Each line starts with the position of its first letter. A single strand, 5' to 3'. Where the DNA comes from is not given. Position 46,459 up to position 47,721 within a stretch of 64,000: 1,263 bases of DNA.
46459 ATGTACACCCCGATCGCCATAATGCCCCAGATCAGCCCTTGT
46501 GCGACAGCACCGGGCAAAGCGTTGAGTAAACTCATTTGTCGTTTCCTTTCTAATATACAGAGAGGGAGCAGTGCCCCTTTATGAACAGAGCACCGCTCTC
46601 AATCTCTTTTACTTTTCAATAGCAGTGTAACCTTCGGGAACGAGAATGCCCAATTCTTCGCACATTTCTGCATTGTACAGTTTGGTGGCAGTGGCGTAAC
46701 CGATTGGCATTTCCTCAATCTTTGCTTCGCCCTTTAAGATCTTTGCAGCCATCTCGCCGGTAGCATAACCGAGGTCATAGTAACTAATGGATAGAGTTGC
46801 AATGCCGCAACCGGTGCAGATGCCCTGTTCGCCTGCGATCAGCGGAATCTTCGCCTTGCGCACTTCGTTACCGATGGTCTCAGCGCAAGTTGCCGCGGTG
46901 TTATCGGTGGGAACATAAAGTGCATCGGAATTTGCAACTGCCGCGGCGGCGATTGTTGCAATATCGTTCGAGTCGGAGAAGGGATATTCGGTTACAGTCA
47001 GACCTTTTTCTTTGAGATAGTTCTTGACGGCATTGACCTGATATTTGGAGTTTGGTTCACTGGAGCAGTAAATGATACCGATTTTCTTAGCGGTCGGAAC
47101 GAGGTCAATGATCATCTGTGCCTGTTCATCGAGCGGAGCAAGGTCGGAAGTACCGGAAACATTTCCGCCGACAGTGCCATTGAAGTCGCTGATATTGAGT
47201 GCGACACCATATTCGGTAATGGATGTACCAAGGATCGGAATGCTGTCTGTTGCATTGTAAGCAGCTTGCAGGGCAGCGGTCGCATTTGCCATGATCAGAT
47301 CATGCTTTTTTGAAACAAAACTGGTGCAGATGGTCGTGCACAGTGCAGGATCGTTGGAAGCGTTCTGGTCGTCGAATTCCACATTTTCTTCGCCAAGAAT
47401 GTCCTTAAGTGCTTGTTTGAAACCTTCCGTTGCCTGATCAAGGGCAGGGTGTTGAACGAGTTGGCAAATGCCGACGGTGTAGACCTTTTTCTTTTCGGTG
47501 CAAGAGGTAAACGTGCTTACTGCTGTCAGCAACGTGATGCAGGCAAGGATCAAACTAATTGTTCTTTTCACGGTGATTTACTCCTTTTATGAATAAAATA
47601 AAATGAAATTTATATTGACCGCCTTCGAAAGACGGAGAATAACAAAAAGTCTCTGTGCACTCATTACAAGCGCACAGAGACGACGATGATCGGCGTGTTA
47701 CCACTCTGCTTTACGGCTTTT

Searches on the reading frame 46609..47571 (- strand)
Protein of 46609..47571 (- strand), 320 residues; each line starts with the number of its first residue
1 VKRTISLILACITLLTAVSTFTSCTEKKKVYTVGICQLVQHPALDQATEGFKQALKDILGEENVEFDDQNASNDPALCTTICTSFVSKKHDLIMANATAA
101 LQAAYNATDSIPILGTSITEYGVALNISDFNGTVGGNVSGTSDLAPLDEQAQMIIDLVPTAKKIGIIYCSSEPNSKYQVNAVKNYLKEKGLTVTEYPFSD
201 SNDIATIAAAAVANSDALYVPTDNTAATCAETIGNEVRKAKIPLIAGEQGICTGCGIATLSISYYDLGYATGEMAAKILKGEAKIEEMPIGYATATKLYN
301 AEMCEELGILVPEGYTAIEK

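Call 6: search_protein_families(library=pfam, proteins=[window:46609-47571:-])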
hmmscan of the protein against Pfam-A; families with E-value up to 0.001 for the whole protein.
window:46609-47571:- (320 aa): 2 families
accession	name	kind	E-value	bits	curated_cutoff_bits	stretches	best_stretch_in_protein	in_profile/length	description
PF04392.18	ABC_sub_bind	-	2.1e-59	201.6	25.9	1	33-313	2-283/293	ABC transporter substrate binding protein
PF13407.12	Peripla_BP_4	-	7e-10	39.3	35.1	0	233-288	72-127/258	Periplasmic binding protein domain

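Call 7: search_protein_families(library=ncbifam, proteins=[window:46609-47571:-])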
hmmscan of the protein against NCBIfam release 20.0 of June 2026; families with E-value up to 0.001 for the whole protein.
window:46609-47571:- (320 aa): 1 family
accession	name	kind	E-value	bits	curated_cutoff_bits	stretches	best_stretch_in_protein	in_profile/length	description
NF041285.1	ABC_SBP_TrpX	equivalog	4e-72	243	390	1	7-314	5-316/322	tryptophan ABC transporter substrate-binding protein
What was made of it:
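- The match to the TrpX equivalog model NF041285 is 243 bits against a cutoff of 390 (call 7). The TrpX score of 243 bits is far below the 390-bit equivalog cutoff (call 7).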

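Call 15: find_homologous_proteins(query=window:46609-47571:-, max_evalue=1e-20)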
Query window:46609-47571:- (320 aa): 8000 proteins with E <= 1e-20 among 8000 candidates; the best 120 are listed.
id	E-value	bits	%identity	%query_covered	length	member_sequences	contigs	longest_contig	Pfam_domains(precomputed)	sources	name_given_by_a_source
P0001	4.4e-204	694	100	100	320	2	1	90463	PF13407.13,PF04392.19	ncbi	-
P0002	5.2e-165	566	70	93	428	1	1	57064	PF04392.19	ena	-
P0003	4.7e-144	497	72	93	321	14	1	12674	PF13407.13,PF04392.19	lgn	-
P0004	8.2e-142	490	72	95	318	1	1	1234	PF04392.19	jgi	jgi:putative ABC transport system substrate-binding protein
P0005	1.7e-140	485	72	95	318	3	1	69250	PF04392.19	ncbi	-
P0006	5.3e-140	484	70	100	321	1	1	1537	PF13407.13,PF04392.19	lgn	-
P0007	3.4e-139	481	69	100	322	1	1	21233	PF13407.13,PF04392.19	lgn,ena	-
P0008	5.4e-139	481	72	92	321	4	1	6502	PF13407.13,PF04392.19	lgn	-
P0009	2.0e-138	479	72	93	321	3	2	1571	PF04392.19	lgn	-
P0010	1.6e-137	476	69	99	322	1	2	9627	PF13407.13,PF04392.19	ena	-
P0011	1.7e-137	476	72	93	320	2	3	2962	PF13407.13,PF04392.19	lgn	-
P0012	1.7e-137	476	68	100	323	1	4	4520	PF04392.19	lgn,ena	-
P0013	1.8e-137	476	71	95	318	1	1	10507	PF04392.19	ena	-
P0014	2.0e-137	475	70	98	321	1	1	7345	PF13407.13,PF04392.19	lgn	-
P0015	2.2e-137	475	68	100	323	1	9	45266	PF04392.19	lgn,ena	-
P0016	2.2e-137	475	72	93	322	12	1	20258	PF13407.13,PF04392.19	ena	-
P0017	4.2e-137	474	69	99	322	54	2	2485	PF13407.13,PF04392.19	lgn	-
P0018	5.5e-137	474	69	99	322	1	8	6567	PF13407.13,PF04392.19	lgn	-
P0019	8.7e-137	473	67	100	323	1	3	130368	PF04392.19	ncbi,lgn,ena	-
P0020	9.1e-137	473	69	100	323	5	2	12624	PF04392.19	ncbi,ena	-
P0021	1.3e-136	473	68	99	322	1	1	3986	PF13407.13,PF04392.19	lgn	-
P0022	1.3e-136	473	70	93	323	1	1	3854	PF04392.19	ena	-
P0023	1.8e-136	472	68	100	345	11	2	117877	PF13407.13,PF04392.19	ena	-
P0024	2.0e-136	472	67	99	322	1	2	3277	PF13407.13,PF04392.19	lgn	-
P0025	2.0e-136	472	67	99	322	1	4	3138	PF13407.13,PF04392.19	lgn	-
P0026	2.3e-136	472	68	99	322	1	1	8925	PF13407.13,PF04392.19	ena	-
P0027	2.4e-136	472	68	99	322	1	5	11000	PF13407.13,PF04392.19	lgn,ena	-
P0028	2.9e-136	472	67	100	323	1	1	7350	PF04392.19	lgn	-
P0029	3.2e-136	471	66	100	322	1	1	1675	PF13407.13,PF04392.19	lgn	-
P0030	3.3e-136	471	67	99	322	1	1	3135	PF13407.13,PF04392.19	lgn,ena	-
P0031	3.6e-136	471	68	100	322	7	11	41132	PF13407.13,PF04392.19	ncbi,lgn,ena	-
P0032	4.0e-136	471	68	99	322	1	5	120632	PF13407.13,PF04392.19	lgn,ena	-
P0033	4.1e-136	471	68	99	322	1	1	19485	PF13407.13,PF04392.19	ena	-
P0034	4.4e-136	471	67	99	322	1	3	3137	PF13407.13,PF04392.19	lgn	-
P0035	5.1e-136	471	67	99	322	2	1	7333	PF13407.13,PF04392.19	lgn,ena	-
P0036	5.3e-136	471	67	100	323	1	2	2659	PF04392.19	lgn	-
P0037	7.7e-136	470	67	99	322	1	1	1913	PF13407.13,PF04392.19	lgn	-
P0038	7.9e-136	470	68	99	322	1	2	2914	PF13407.13,PF04392.19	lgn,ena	-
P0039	8.2e-136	470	67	100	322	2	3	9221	PF04392.19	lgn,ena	-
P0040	8.8e-136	470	67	99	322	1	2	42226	PF13407.13,PF04392.19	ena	-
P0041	9.8e-136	470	66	100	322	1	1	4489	PF13407.13,PF04392.19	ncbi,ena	-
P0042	9.8e-136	470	68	99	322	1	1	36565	PF13407.13,PF04392.19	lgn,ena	-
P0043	1.1e-135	470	67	99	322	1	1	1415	PF13407.13,PF04392.19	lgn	-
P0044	1.2e-135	470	66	100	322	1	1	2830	PF13407.13,PF04392.19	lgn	-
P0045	1.2e-135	470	66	100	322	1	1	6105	PF13407.13,PF04392.19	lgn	-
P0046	1.3e-135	469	68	99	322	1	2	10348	PF13407.13,PF04392.19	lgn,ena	-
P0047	1.5e-135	469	66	100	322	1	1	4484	PF13407.13,PF04392.19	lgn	-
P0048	1.5e-135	469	68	99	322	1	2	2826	PF13407.13,PF04392.19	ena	-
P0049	1.6e-135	469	67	100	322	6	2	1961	PF13407.13,PF04392.19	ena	-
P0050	1.6e-135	469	67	99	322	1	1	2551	PF13407.13,PF04392.19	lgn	-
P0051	1.7e-135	469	66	100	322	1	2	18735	PF13407.13,PF04392.19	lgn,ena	-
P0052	1.7e-135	469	67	100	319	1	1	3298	PF13407.13,PF04392.19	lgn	-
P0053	2.1e-135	469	68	99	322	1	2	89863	PF13407.13,PF04392.19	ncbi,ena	-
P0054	2.3e-135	469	66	100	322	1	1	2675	PF13407.13,PF04392.19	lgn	-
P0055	2.7e-135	468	70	93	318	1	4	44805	PF13407.13,PF04392.19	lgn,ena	-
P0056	3.6e-135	468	66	100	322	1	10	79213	PF13407.13,PF04392.19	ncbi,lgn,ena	-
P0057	3.9e-135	468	66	100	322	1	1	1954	PF13407.13,PF04392.19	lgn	-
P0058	4.3e-135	468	66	100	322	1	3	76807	PF13407.13,PF04392.19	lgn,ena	-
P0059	4.3e-135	468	67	99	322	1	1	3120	PF13407.13,PF04392.19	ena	-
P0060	4.7e-135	468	70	93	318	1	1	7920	PF13407.13,PF04392.19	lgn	-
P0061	5.0e-135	468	66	100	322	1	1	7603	PF13407.13,PF04392.19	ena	-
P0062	5.3e-135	467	70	94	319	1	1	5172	PF13407.13,PF04392.19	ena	-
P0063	5.5e-135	467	66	100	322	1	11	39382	PF13407.13,PF04392.19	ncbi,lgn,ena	-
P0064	5.6e-135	467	67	99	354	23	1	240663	PF13407.13,PF04392.19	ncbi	-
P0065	6.0e-135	467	68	99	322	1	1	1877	PF13407.13,PF04392.19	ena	-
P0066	6.4e-135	467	66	100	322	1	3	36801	PF13407.13,PF04392.19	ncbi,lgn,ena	-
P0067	6.4e-135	467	67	99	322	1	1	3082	PF13407.13,PF04392.19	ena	-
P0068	6.5e-135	467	70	93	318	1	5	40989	PF13407.13,PF04392.19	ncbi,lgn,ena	-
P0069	6.6e-135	467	66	100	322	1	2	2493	PF13407.13,PF04392.19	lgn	-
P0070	7.1e-135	467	66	100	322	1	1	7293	PF13407.13,PF04392.19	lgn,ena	-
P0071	7.5e-135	467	66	100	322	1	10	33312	PF13407.13,PF04392.19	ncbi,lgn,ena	-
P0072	7.7e-135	467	70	93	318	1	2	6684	PF13407.13,PF04392.19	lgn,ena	-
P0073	9.2e-135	467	66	100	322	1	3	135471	PF13407.13,PF04392.19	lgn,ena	-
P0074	9.4e-135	467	66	100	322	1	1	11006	PF13407.13,PF04392.19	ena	-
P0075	9.8e-135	467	68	100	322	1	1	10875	PF13407.13,PF04392.19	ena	-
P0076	1.1e-134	466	66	100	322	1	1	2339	PF13407.13,PF04392.19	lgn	-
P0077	1.2e-134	466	66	100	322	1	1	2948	PF13407.13,PF04392.19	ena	-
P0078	1.2e-134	466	66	100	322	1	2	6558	PF13407.13,PF04392.19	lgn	-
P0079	1.3e-134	466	66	100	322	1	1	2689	PF13407.13,PF04392.19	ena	-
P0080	1.4e-134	466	66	100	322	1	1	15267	PF13407.13,PF04392.19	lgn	-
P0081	1.8e-134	466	67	99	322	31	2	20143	PF13407.13,PF04392.19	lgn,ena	-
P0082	1.9e-134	466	66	100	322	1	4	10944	PF13407.13,PF04392.19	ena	-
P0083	2.0e-134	466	67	99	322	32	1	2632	PF13407.13,PF04392.19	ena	-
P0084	2.2e-134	465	66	100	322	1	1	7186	PF13407.13,PF04392.19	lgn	-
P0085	2.5e-134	465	66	100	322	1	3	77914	PF13407.13,PF04392.19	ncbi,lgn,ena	-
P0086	3.4e-134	465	66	100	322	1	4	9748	PF13407.13,PF04392.19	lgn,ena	-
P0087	3.5e-134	465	70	93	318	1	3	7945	PF13407.13,PF04392.19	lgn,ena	-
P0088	4.7e-134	464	70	93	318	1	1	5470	PF13407.13,PF04392.19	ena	-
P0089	4.7e-134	464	66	100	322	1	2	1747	PF13407.13,PF04392.19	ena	-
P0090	5.1e-134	464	66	98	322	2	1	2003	PF13407.13,PF04392.19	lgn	-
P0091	5.4e-134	464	68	99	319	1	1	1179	PF04392.19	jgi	jgi:putative ABC transport system substrate-binding protein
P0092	5.6e-134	464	66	100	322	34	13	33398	PF13407.13,PF04392.19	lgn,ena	-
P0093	5.7e-134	464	66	100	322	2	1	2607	PF13407.13,PF04392.19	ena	-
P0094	6.4e-134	464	66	100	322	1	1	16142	PF13407.13,PF04392.19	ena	-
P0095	8.2e-134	464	69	93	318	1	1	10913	PF04392.19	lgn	-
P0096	9.3e-134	463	67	96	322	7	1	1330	PF13407.13,PF04392.19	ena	-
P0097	1.0e-133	463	65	100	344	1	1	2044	PF13407.13,PF04392.19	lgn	-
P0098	1.0e-133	463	66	100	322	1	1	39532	PF13407.13,PF04392.19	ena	-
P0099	1.3e-133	463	67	100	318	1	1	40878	PF13407.13,PF04392.19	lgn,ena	-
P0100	1.4e-133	463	69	93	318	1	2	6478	PF13407.13,PF04392.19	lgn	-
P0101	1.5e-133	463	67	100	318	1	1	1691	PF13407.13,PF04392.19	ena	-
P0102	1.5e-133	463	69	92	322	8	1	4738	PF13407.13,PF04392.19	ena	-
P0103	1.7e-133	463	69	93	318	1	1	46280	PF13407.13,PF04392.19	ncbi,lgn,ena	-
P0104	1.8e-133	462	66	100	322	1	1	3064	PF13407.13,PF04392.19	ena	-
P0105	1.8e-133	462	69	93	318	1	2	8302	PF13407.13,PF04392.19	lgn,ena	-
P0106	2.1e-133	462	67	99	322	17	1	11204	PF13407.13,PF04392.19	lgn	-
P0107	2.1e-133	462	69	93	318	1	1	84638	PF13407.13,PF04392.19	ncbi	-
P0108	2.5e-133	462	67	100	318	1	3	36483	PF13407.13,PF04392.19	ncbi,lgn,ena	-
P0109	2.8e-133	462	69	94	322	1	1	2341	PF13407.13,PF04392.19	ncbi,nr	ncbi:MAG: ABC transporter substrate-binding protein [Clostridiales bacterium]|nr:ABC transporter sub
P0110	2.9e-133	462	69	94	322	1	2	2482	PF13407.13,PF04392.19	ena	-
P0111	3.6e-133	461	67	100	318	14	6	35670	PF13407.13,PF04392.19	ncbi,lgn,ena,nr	ncbi:MAG: ABC transporter substrate-binding protein [Eubacteriales bacterium]|nr:ABC transporter sub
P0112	4.4e-133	461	66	99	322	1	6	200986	PF13407.13,PF04392.19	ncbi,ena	-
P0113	5.2e-133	461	66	99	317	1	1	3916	PF13407.13,PF04392.19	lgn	-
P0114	7.0e-133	460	69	99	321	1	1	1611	PF13407.13,PF04392.19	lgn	-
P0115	8.9e-133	460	65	99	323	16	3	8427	PF13407.13,PF04392.19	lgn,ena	-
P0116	1.7e-132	459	65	99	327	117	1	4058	PF04392.19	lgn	-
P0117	1.7e-132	459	67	99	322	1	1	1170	PF13407.13,PF04392.19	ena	-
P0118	2.1e-132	459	69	93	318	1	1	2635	PF13407.13,PF04392.19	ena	-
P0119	2.6e-132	459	71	92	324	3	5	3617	PF13407.13,PF04392.19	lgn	-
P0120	4.1e-132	458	65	99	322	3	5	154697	PF13407.13,PF04392.19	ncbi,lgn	-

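Call 17: find_encoding_contigs(protein=P0001, flank=1000, max_places=3)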
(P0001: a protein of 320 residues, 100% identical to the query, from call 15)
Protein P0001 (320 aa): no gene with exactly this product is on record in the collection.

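Call 18: find_related_loci(query=A1, collection=genome_contigs, flank=3500)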
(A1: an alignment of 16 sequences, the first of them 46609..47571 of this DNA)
Query A1 (320 aa) in genome_contigs; peptide patterns used: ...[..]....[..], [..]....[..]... (x = any residue, [..] = any of these).
600 stretches matched a pattern (row limit reached: there are more); 597 encode a relative of the query (tblastn E <= 1e-3); the best 80 are kept; 80 distinct loci.
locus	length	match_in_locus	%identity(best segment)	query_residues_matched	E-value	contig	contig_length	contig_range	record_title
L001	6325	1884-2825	69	5-319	3e-144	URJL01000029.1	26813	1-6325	uncultured Clostridiales bacterium isolate UMGS1052 genome assembly, contig: NODE_577_length_26813_cov_6.496039, whole g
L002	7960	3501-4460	68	1-318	4e-141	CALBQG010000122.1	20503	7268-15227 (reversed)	MAG TPA_asm: uncultured Clostridia bacterium isolate SRR1747061_bin.110_CONCOCT_v1.1_MAG genome assembly, contig: ERZ808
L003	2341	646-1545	69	20-319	1e-148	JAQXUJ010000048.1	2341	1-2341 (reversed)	MAG: Clostridiales bacterium isolate SUG1531 k141_4447232, whole genome shotgun sequence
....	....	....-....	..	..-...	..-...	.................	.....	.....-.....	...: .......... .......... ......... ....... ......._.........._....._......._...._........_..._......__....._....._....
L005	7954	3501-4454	65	2-318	3e-138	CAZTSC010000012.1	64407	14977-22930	MAG TPA_asm: uncultured Faecalibacterium sp. isolate binchicken_co370_329 genome assembly, contig: NODE_612_length_64407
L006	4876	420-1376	67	1-318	1e-137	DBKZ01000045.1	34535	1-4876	MAG TPA_asm: Ruminococcaceae bacterium UBA737 UBA737_contig_3642, whole genome shotgun sequence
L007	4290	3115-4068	67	1-319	3e-138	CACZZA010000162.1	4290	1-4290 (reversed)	MAG: uncultured Ruminococcus sp. isolate RUG13077 genome assembly, contig: RUG13077_asm_162, whole genome shotgun sequen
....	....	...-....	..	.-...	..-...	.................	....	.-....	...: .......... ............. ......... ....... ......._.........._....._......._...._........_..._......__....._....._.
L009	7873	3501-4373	69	29-319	8e-131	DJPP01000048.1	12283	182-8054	MAG TPA_asm: Oscillospiraceae bacterium UBA6409 UBA6409_contig_1596, whole genome shotgun sequence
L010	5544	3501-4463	68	1-318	4e-131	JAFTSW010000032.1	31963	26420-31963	MAG: Clostridia bacterium isolate RGIG4119 Roe_deer_Cecum.Co__c1004433, whole genome shotgun sequence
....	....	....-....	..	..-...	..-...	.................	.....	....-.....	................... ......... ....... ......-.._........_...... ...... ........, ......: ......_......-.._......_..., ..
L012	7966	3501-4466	64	1-319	1e-129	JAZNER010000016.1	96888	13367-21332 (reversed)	MAG: Eubacteriales bacterium isolate T1900044719_TS20190185.MAGScoT_cleanbin_000016 SGB_1897_k141_2686501, whole genome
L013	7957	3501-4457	62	2-320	5e-129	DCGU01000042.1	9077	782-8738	MAG TPA_asm: Clostridiales bacterium UBA1770 UBA1770_contig_33013, whole genome shotgun sequence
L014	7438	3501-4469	62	1-320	1e-128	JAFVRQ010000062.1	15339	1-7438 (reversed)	MAG: Clostridia bacterium isolate RGIG5332 Sheep_Colon-2__c505399, whole genome shotgun sequence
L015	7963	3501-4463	65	2-319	2e-128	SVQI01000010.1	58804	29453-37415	MAG: Oscillospiraceae bacterium isolate SIG613 NODE_818_length_58804_cov_9.301837, whole genome shotgun sequence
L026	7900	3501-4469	64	1-319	2e-122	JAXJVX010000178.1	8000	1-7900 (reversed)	MAG: Acutalibacteraceae bacterium isolate DOME_MAG_6032 6032_C0405_k141_350737, whole genome shotgun sequence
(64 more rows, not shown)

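Call 25: search_solved_structures(query=window:46609-47571:-, max_evalue=0.001, show_alignments=2)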
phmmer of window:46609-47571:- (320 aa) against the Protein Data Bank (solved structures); distinct sequences matched with E-value up to 0.001: 3.
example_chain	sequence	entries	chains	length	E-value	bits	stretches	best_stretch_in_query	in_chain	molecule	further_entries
6hni_A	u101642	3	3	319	1.6e-55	191.7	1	24-313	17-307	ABC-type transport system, sugar-family extracellular solute-binding protein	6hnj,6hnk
3lft_A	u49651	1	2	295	1.6e-45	158.9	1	33-314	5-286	uncharacterized protein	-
3lkv_A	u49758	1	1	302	1.7e-37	132.5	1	29-316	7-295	uncharacterized CONSERVED DOMAIN PROTEIN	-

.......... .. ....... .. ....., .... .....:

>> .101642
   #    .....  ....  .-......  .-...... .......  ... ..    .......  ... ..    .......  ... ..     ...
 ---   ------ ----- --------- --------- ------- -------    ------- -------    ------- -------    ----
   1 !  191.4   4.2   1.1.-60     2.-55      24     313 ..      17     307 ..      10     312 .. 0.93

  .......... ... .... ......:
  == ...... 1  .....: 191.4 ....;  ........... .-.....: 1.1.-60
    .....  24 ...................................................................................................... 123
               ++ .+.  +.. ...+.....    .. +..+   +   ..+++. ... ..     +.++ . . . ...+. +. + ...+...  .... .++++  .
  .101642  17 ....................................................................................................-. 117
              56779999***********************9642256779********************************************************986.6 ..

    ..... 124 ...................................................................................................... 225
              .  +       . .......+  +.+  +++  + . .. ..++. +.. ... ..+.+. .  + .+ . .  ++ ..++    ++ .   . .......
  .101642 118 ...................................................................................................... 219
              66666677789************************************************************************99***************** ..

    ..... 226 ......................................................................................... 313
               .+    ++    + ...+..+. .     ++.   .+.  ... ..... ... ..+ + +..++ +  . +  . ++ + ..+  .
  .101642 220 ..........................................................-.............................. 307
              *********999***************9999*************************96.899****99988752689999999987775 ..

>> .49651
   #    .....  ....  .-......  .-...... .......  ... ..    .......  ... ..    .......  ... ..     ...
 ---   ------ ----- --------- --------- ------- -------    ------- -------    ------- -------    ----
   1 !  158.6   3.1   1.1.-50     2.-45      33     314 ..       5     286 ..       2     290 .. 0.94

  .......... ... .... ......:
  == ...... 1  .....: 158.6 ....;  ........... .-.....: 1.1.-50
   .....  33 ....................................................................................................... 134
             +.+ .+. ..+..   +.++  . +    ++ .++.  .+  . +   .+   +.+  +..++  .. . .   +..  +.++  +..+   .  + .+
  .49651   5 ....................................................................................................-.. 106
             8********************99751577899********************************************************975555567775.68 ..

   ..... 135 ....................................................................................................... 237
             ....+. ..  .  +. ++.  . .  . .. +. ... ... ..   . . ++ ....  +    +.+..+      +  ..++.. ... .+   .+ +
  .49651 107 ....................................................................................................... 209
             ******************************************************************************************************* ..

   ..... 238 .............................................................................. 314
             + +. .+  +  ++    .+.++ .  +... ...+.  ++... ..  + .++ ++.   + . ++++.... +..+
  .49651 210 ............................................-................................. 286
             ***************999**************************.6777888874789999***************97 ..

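Call 36: list_cluster_members(proteins=[P0001])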
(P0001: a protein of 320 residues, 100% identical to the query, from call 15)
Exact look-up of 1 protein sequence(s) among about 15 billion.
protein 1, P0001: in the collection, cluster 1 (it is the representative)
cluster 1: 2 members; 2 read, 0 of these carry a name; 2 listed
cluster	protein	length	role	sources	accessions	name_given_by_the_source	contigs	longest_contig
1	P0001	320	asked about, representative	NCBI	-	-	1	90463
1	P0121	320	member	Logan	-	-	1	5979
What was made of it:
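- Tried and rejected: It is not on record in the contig index (call 17), and the cluster look-up gives no name or accession (call 36).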

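Call 39: search_protein_families(library=pfam, proteins=[L026:2075-3067:+, L026:3486-4472:+, L026:6534-7817:+, L026:390-1118:-])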
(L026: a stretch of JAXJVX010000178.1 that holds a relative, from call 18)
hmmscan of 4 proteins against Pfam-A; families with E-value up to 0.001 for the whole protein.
L026:2075-3067:+ (330 aa): 2 families
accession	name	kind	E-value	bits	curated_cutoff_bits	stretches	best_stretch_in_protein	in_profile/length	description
PF04392.18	ABC_sub_bind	-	3.4e-54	184.5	25.9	1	37-316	2-281/293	ABC transporter substrate binding protein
PF13407.12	Peripla_BP_4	-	3.9e-08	33.6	35.1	0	50-104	15-66/258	Periplasmic binding protein domain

L026:3486-4472:+ (328 aa): 2 families
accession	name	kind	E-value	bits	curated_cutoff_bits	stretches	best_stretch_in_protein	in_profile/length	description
PF04392.18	ABC_sub_bind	-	2.6e-58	198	25.9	1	37-316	2-281/293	ABC transporter substrate binding protein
PF13407.12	Peripla_BP_4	-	9.6e-08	32.3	35.1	1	49-102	14-64/258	Periplasmic binding protein domain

L026:6534-7817:+ (427 aa): 4 families
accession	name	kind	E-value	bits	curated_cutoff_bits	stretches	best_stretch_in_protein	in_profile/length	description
PF01053.26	Cys_Met_Meta_PP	-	1.4e-135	452.1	27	1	7-423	1-380/381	Cys/Met metabolism PLP-dependent enzyme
PF01041.23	DegT_DnrJ_EryC1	-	1.8e-09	37.8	19.8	1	64-190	26-154/360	DegT/DnrJ/EryC1/StrS aminotransferase family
PF00155.27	Aminotran_1_2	-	6.3e-09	35.9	19.7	1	34-236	17-247/361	Aminotransferase class I and II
PF00266.25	Aminotran_5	-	1.4e-05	24.7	21.5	1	136-216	128-209/371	Aminotransferase class-V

L026:390-1118:- (242 aa): 4 families
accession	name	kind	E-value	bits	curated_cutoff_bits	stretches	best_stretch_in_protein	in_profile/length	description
PF05067.18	Mn_catalase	-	2.9e-56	191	27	1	22-224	1-224/284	Manganese containing catalase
PF02915.23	Rubrerythrin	-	2.4e-10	41.4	22.8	1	150-204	3-59/137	Rubrerythrin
PF00210.30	Ferritin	-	7.3e-08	32.9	24.5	1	45-110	3-72/142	Ferritin-like domain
PF03232.19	COQ7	-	1.7e-05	25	23.5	0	55-98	13-57/169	Ubiquinone biosynthesis protein COQ7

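Call 55: find_encoding_contigs(protein=P0005, flank=900, max_places=2)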
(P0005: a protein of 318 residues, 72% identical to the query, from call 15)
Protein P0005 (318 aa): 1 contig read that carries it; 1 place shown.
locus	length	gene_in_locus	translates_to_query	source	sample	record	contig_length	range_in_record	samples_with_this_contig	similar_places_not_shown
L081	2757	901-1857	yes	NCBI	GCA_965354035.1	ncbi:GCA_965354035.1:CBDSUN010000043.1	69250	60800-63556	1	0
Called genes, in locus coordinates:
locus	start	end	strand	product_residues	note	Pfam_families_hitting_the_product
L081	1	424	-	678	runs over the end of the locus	PF07454:SpoIIP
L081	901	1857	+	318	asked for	PF04392:ABC_sub_bind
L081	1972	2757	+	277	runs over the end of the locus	PF02653:BPD_transp_2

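Call 56: find_encoding_contigs(protein=P0003, flank=900, max_places=2)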
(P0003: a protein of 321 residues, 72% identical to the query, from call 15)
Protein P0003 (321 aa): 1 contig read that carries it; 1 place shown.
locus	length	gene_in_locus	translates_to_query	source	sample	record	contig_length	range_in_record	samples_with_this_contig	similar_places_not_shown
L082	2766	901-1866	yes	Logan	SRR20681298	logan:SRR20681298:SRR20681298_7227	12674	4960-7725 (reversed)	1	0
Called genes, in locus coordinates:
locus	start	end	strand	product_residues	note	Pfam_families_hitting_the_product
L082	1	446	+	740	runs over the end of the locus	-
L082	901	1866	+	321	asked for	PF04392:ABC_sub_bind, PF13407:Peripla_BP_4 (faint)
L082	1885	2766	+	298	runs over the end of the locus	PF02653:BPD_transp_2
